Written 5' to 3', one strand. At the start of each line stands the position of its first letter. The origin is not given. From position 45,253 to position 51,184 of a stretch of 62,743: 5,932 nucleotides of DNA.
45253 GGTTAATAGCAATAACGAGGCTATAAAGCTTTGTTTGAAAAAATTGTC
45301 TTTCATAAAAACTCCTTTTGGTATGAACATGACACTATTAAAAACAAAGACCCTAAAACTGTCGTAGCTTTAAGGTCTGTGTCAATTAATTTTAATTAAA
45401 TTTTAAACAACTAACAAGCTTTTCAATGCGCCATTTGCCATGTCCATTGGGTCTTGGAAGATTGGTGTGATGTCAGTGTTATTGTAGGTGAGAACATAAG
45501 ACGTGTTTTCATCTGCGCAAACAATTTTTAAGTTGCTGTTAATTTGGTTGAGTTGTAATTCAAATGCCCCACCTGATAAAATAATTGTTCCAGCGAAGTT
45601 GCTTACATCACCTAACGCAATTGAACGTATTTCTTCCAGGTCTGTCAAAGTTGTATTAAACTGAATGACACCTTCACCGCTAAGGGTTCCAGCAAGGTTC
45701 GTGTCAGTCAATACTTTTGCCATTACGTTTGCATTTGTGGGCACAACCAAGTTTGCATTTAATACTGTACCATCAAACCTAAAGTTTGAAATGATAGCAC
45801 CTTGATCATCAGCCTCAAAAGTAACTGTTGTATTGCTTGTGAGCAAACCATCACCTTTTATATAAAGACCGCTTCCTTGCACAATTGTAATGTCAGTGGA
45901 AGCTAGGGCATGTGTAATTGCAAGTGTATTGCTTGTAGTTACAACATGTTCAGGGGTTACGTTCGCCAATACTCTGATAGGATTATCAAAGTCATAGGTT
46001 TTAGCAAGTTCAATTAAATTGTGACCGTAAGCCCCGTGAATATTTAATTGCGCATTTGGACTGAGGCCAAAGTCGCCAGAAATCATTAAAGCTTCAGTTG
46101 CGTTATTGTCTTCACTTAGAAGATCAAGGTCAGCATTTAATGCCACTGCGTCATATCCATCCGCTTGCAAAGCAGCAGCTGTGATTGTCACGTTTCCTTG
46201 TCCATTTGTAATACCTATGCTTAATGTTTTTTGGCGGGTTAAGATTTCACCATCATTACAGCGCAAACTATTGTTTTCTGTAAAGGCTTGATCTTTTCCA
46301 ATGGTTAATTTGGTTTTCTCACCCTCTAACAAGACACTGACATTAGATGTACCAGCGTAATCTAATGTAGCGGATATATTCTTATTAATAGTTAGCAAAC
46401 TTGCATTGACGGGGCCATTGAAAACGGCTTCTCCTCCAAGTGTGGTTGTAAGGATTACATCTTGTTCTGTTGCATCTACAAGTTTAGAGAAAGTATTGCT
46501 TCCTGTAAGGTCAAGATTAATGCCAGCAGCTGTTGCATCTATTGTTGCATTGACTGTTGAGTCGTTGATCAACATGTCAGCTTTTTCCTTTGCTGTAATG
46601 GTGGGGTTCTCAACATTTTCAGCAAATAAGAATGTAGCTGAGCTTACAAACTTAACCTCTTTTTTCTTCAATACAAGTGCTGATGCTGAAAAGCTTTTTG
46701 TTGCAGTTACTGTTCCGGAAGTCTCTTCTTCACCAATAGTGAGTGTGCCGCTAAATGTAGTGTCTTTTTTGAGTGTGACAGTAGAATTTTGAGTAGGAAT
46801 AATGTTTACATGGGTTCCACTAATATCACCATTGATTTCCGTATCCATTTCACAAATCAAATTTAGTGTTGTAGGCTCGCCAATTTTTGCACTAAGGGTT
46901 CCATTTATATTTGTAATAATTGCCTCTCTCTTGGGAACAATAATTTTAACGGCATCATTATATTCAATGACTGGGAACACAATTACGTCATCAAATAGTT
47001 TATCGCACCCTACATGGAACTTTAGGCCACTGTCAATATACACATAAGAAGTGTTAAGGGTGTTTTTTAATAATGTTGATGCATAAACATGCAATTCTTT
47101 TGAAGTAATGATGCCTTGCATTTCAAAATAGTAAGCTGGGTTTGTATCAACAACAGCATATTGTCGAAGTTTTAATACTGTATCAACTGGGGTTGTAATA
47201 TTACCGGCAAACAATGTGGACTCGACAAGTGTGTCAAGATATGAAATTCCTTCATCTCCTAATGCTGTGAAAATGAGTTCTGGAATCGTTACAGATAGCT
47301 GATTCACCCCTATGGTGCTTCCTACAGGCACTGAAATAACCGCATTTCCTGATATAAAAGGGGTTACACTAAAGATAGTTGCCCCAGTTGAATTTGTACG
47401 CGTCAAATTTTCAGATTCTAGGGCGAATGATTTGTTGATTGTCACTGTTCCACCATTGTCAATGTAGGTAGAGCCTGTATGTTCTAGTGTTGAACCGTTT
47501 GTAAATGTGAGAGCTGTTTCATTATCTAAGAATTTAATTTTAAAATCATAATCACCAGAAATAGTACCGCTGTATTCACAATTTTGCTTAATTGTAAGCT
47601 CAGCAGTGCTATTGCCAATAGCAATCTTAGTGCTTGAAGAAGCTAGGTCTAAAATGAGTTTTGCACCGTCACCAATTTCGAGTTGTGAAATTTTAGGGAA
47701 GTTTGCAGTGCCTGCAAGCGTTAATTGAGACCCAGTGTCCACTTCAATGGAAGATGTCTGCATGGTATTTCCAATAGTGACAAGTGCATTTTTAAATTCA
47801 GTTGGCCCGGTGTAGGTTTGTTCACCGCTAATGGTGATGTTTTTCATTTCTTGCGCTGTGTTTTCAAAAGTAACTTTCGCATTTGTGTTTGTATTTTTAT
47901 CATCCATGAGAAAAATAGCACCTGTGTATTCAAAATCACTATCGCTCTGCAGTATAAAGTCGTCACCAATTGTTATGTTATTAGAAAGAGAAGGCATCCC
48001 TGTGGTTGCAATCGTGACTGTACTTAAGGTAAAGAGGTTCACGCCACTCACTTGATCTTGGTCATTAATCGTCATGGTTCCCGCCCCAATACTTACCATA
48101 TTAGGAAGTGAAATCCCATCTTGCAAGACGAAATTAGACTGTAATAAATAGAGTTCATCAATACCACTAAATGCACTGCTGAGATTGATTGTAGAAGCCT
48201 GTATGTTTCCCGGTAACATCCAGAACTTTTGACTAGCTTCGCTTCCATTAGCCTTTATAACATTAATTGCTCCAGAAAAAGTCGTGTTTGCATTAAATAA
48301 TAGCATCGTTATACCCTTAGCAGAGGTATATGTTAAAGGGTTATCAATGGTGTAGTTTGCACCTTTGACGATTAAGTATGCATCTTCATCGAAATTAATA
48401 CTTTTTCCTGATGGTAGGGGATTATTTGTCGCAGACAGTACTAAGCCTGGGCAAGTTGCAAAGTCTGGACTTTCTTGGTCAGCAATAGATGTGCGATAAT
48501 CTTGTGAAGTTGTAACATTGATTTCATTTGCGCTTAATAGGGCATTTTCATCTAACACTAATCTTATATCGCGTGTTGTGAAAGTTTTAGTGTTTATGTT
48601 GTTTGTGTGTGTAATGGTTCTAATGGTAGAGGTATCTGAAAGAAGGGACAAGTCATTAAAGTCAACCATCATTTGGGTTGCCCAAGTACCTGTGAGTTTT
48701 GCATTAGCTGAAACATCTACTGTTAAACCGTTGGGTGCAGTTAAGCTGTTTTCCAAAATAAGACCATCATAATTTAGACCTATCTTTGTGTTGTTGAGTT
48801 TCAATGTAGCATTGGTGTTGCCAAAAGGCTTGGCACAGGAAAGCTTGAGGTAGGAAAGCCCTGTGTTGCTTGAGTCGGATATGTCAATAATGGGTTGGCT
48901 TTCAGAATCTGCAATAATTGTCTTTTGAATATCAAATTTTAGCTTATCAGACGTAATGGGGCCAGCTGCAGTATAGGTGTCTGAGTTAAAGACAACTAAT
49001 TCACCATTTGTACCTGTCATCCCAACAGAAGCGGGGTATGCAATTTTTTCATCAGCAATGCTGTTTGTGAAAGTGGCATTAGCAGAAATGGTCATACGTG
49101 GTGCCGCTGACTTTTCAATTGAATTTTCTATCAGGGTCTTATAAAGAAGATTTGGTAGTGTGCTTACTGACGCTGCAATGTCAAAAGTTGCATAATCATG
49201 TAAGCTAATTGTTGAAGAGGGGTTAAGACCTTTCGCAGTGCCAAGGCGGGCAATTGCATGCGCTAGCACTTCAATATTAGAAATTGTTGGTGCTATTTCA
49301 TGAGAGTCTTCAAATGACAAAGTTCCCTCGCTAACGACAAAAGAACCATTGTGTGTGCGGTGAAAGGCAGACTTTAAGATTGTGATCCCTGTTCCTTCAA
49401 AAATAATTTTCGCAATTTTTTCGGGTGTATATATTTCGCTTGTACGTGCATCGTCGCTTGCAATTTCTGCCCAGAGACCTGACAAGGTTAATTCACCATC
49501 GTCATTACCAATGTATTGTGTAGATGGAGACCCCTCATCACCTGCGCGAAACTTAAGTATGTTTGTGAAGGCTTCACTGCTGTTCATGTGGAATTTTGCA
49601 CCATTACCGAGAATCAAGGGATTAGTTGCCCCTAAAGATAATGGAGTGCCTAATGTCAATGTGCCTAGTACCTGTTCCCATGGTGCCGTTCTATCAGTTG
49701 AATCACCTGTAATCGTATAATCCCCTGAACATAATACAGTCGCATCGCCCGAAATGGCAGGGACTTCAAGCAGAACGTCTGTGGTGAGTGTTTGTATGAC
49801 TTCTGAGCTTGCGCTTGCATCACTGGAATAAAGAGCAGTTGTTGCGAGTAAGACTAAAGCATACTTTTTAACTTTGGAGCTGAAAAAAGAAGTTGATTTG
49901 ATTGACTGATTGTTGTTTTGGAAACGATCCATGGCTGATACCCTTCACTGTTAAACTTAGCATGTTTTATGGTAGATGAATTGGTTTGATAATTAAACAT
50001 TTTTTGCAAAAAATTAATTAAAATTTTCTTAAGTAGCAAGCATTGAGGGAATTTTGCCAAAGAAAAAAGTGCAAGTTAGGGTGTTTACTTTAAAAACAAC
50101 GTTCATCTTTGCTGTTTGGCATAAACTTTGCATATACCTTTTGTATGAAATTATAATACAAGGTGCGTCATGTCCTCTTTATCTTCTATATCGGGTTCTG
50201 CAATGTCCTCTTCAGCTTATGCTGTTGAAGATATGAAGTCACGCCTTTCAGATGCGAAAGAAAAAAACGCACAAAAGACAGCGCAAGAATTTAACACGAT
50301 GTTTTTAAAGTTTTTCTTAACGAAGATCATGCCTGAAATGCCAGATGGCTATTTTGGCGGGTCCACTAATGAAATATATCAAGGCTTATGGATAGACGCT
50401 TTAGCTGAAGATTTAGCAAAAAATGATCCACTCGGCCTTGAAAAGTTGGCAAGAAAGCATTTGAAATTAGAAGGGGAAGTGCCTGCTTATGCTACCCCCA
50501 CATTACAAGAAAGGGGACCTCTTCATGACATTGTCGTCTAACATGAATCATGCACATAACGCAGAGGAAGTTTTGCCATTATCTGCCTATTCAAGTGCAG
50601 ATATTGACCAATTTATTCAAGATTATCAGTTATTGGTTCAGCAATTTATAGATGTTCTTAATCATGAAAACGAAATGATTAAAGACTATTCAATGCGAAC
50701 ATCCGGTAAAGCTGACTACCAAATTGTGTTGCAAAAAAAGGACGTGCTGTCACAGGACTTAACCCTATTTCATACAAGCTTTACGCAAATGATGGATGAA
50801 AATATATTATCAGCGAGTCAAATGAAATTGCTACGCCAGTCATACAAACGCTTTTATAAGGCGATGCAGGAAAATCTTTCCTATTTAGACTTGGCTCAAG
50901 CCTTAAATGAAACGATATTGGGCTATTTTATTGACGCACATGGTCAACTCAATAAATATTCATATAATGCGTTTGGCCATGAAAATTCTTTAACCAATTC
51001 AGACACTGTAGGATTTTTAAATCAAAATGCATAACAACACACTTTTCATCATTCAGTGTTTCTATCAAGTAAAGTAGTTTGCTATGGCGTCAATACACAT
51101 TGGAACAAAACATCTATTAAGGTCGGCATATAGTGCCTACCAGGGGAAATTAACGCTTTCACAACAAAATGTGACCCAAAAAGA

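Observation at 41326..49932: Accessory island of four signal-peptide genes built around two autotransporter-like beta-helix proteins that lack a translocator barrel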

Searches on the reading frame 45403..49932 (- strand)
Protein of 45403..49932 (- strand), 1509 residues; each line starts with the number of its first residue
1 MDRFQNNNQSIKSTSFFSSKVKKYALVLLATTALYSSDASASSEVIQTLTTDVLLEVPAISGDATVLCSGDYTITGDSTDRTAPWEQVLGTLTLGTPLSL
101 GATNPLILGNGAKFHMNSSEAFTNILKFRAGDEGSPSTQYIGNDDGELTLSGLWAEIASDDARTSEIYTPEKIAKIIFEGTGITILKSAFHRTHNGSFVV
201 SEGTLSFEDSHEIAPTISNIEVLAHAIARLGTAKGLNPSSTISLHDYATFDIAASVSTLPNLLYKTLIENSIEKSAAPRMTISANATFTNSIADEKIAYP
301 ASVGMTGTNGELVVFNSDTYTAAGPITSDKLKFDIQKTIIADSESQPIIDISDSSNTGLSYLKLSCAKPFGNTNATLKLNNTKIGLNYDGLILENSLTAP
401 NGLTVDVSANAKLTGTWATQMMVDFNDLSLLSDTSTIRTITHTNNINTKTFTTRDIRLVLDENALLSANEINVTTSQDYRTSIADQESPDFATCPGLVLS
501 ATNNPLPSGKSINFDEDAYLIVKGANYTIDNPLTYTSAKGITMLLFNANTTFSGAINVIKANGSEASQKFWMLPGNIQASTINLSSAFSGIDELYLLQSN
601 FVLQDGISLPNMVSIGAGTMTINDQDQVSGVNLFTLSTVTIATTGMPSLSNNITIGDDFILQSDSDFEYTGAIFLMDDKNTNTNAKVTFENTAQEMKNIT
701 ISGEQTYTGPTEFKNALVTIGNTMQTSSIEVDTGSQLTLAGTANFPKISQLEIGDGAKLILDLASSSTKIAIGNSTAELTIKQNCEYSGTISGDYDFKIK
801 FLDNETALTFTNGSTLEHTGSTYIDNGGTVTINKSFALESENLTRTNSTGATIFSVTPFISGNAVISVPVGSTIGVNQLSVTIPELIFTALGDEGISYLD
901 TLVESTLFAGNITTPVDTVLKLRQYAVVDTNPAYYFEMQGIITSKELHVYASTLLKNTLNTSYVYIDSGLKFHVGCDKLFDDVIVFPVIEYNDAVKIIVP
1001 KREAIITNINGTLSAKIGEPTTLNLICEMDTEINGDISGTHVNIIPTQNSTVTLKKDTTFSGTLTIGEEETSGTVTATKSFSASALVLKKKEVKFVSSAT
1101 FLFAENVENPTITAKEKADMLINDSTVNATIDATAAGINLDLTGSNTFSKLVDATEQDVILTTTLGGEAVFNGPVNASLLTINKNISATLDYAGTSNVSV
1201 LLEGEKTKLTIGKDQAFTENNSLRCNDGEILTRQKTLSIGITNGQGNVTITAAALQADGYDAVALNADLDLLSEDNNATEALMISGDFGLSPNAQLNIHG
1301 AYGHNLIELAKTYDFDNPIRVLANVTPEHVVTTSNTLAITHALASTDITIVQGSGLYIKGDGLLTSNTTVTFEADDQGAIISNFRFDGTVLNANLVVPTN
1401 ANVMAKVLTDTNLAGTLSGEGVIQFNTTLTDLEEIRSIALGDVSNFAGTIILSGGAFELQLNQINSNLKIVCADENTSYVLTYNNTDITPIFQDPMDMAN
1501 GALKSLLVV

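Call 3: search_protein_families(library=pfam, proteins=[window:45403-49932:-], max_evalue=1)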
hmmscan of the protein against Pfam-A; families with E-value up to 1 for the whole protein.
window:45403-49932:- (1509 aa): 0 families

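Call 4: search_protein_families(library=ncbifam, proteins=[window:45403-49932:-], max_evalue=1)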
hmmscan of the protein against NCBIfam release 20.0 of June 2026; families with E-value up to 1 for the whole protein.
window:45403-49932:- (1509 aa): 0 families

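Call 5: find_homologous_proteins(query=window:45403-49932:-)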
Query window:45403-49932:- (1509 aa): 1 proteins with E <= 0.001 among 8000 candidates.
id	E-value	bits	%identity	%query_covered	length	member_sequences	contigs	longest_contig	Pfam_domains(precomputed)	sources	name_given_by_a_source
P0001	0.0e+0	3234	100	100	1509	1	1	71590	-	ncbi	-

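Call 7: find_encoding_contigs(protein=P0001, flank=3000, max_places=3)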
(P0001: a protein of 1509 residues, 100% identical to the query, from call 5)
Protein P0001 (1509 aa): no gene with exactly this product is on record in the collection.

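Call 13: search_solved_structures(query=window:45403-49932:-, max_evalue=10)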
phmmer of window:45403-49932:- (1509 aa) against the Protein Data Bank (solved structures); distinct sequences matched with E-value up to 10: 0.

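Call 39: search_solved_structures(query=A1, max_evalue=10, show_alignments=2)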
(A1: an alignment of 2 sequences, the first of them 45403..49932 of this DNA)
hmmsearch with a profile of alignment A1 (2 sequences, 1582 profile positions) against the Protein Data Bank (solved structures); distinct sequences matched with E-value up to 10: 0.
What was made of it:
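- It has no PDB sequence relative, alone or as a profile (calls 13, 39).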

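Call 40: find_related_loci(query=A1, collection=metagenome_contigs, flank=8000)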
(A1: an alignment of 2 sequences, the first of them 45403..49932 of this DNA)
Query A1 (1509 aa) in metagenome_contigs; peptide patterns used: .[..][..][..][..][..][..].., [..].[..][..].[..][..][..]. (x = any residue, [..] = any of these).
180 stretches matched a pattern, but none encodes a relative of the query by tblastn (E <= 1e-3).

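Call 41: find_encoding_contigs(protein=P0004, flank=2000, max_places=5)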
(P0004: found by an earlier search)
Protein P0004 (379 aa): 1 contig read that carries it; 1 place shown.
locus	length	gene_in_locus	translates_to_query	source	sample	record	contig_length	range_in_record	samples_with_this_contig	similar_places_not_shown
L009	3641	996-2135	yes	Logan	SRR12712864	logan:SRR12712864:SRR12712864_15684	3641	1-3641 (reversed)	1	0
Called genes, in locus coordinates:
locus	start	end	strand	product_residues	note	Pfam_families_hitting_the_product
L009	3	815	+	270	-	?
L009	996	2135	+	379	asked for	PF00023:Ank (faint), PF12796:Ank_2, PF13606:Ank_3 (faint), PF13637:Ank_4 (weak), PF13857:Ank_5 (faint), PF12796:Ank_2 (weak)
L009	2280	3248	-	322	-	-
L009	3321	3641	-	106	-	?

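Call 78: search_protein_families(library=phrogs, proteins=[window:45403-49932:-], max_evalue=0.1)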
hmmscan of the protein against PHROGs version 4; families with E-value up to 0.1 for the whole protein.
window:45403-49932:- (1509 aa): 1 family
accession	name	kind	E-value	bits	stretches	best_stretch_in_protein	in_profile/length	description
phrog_28293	-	unknown function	0.017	16.1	0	337-376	32-70/84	-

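Call 83: search_dna_similar(query=window:45403-49932:-, collection=plasmids, mode=protein, max_evalue=0.001, max_rows=10)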
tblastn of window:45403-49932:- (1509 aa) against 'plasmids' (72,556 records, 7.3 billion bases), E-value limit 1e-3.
No match.
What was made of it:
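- Tried and rejected: PHROGs and a plasmid tblastn found nothing (calls 78, 83).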

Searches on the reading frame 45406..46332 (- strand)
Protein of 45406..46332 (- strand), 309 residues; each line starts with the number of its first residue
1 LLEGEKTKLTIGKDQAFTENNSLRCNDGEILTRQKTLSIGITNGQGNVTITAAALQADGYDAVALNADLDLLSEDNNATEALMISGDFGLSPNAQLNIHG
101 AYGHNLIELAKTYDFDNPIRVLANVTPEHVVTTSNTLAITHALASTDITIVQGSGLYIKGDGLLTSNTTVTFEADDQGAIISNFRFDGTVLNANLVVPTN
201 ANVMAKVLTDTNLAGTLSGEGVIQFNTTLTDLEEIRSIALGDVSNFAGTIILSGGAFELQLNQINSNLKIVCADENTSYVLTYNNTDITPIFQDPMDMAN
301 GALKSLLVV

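Call 45: search_protein_families(library=pfam, proteins=[window:45406-46332:-], max_evalue=10)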
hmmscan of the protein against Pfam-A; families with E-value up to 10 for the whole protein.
window:45406-46332:- (309 aa): 2 families
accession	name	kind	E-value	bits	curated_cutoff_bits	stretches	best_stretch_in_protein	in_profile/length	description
PF12445.13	FliC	-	0.67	10.7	23.2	1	129-182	52-107/127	Flagellin protein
PF17957.7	Big_7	-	1.9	9.6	24.1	1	45-79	17-51/70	Bacterial Ig domain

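Call 46: search_protein_families(library=ncbifam, proteins=[window:45406-46332:-], max_evalue=10)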
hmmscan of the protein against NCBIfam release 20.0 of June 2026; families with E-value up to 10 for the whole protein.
window:45406-46332:- (309 aa): 1 family
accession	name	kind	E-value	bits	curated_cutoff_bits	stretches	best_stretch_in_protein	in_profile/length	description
NF011787.0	PRK15251.1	equivalog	0.022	13.9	189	1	39-94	145-199/271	cytolethal distending toxin subunit B family protein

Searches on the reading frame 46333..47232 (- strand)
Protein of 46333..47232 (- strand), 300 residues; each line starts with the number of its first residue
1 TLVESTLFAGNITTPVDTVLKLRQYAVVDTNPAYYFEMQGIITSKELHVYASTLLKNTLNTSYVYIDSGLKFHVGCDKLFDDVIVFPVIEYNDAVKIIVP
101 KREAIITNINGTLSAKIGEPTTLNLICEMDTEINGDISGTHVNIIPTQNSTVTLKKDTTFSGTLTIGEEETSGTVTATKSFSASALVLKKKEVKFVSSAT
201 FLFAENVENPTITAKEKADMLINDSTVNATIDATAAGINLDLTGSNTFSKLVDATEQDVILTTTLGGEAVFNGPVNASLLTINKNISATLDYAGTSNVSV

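Call 45: search_protein_families(library=pfam, proteins=[window:46333-47232:-], max_evalue=10)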
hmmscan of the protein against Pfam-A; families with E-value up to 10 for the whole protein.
window:46333-47232:- (300 aa): 1 family
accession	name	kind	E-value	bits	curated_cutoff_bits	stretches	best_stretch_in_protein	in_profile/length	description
PF04519.19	Bactofilin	-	0.021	15.5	27.9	1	125-184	13-67/98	Polymer-forming cytoskeletal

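Call 46: search_protein_families(library=ncbifam, proteins=[window:46333-47232:-], max_evalue=10)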
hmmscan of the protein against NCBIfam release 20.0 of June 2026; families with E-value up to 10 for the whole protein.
window:46333-47232:- (300 aa): 0 families

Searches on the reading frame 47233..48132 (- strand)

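Call 45: search_protein_families(library=pfam, proteins=[window:47233-48132:-], max_evalue=10)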
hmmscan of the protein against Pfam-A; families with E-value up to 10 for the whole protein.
window:47233-48132:- (300 aa): 1 family
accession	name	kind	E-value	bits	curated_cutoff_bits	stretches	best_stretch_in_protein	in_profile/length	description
PF04449.17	Fimbrial_CS1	-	0.062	13.9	21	0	119-195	47-124/133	CS1 type fimbrial major subunit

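Call 46: search_protein_families(library=ncbifam, proteins=[window:47233-48132:-], max_evalue=10)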
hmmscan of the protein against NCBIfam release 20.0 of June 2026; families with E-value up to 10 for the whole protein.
window:47233-48132:- (300 aa): 0 families

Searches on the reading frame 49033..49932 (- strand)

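Call 45: search_protein_families(library=pfam, proteins=[window:49033-49932:-], max_evalue=10)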
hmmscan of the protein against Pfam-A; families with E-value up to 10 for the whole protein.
window:49033-49932:- (300 aa): 1 family
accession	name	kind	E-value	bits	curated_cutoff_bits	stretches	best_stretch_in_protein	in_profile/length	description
PF12951.13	PATR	-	4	8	27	1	180-206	5-29/30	Passenger-associated-transport-repeat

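Call 46: search_protein_families(library=ncbifam, proteins=[window:49033-49932:-], max_evalue=10)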
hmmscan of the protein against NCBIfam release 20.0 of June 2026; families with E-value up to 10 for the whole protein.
window:49033-49932:- (300 aa): 0 families

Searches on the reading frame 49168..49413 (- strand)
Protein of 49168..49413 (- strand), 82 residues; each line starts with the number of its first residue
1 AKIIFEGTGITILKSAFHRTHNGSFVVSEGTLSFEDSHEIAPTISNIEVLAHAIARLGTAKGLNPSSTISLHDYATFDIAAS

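Call 62: find_related_loci(query=A3, collection=metagenome_contigs, flank=8000)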
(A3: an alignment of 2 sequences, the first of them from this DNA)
Query A3 (82 aa) in metagenome_contigs; peptide patterns used: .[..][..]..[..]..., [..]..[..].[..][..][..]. (x = any residue, [..] = any of these).
140 stretches matched a pattern, but none encodes a relative of the query by tblastn (E <= 1e-3).

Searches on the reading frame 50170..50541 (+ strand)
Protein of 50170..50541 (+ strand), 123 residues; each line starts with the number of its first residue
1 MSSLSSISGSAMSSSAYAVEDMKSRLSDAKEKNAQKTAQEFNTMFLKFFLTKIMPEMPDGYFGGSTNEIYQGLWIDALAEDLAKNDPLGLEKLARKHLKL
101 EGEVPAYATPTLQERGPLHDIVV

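Call 15: search_protein_families(library=pfam, proteins=[window:50170-50541:+], max_evalue=0.001)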
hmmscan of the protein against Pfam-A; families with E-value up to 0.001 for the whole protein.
window:50170-50541:+ (123 aa): 1 family
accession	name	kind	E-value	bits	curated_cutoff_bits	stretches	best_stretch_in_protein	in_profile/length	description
PF10135.14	Rod-binding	-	4.7e-05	24.3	25.1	1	58-91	9-45/51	Rod binding protein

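Call 79: search_protein_families(library=ncbifam, proteins=[window:50170-50541:+], max_evalue=0.01)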
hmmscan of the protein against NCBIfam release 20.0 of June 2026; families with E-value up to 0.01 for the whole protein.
window:50170-50541:+ (123 aa): 3 families
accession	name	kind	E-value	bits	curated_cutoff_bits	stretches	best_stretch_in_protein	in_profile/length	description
TIGR02541.1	flagell_FlgJ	equivalog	7.5e-06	26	193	1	17-99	6-89/294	flagellar assembly peptidoglycan hydrolase FlgJ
NF009431.0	PRK12790.1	equivalog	0.00025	21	110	1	15-85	21-93/115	flagellar assembly peptidoglycan hydrolase FlgJ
NF009358.0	PRK12713.1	equivalog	0.0013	18.2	595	1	20-106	23-112/339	flagellar rod assembly protein/muramidase FlgJ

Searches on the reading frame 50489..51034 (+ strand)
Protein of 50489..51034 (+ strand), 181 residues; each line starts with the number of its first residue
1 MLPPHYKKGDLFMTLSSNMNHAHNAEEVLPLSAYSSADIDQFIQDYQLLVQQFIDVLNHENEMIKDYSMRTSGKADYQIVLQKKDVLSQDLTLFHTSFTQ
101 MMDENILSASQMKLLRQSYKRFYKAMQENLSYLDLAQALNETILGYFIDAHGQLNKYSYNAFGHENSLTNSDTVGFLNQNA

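Call 15: search_protein_families(library=pfam, proteins=[window:50489-51034:+], max_evalue=0.001)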
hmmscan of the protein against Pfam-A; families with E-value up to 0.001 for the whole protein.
window:50489-51034:+ (181 aa): 1 family
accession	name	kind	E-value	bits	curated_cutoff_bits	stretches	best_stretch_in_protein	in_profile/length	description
PF01295.23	Adenylate_cycl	-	0.00091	18.3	27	0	13-159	397-546/601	Adenylate cyclase, class-I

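Call 79: search_protein_families(library=ncbifam, proteins=[window:50489-51034:+], max_evalue=0.01)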
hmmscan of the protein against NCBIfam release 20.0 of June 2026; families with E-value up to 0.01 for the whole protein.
window:50489-51034:+ (181 aa): 0 families
